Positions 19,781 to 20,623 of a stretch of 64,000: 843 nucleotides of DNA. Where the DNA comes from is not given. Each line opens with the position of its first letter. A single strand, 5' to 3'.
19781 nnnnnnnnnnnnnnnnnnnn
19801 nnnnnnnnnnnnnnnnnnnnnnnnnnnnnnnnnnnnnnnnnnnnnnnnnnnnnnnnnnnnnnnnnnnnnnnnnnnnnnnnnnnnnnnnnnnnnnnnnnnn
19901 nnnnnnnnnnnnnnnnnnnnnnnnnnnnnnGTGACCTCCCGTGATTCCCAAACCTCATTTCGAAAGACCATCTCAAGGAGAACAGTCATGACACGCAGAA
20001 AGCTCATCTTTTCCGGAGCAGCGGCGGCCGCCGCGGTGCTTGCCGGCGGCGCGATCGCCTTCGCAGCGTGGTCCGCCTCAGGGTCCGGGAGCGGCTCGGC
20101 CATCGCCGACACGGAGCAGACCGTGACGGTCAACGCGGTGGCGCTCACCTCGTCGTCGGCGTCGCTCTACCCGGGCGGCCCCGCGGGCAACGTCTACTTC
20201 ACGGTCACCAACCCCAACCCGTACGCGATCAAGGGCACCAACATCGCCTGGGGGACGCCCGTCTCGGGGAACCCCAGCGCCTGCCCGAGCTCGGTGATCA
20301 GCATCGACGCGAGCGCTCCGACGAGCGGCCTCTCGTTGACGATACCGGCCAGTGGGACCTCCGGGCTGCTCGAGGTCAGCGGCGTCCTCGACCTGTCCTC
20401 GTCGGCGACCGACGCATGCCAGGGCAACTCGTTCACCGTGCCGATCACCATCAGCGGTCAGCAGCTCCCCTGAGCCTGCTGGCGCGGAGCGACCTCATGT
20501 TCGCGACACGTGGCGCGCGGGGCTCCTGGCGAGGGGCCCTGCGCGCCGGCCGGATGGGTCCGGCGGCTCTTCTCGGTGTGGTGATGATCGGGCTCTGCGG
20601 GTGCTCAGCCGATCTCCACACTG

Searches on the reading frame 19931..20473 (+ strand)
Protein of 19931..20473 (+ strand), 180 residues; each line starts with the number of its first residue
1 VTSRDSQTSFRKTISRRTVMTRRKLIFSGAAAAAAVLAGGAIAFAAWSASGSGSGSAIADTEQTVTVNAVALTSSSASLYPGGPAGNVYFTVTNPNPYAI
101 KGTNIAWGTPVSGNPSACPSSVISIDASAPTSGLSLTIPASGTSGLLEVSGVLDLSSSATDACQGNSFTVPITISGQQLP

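Call 5: search_protein_families(library=pfam, proteins=[window:19931-20473:+], max_evalue=0.1)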
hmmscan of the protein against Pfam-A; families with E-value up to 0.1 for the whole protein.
window:19931-20473:+ (180 aa): 2 families
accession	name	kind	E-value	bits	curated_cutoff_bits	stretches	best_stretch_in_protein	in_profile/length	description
PF10814.13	CwsA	-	0.032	15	26.7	1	18-49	85-114/134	Cell wall synthesis protein CwsA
PF12284.13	HoxA13_N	-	0.033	15.1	27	1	22-91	17-83/122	Hox protein A13 N terminal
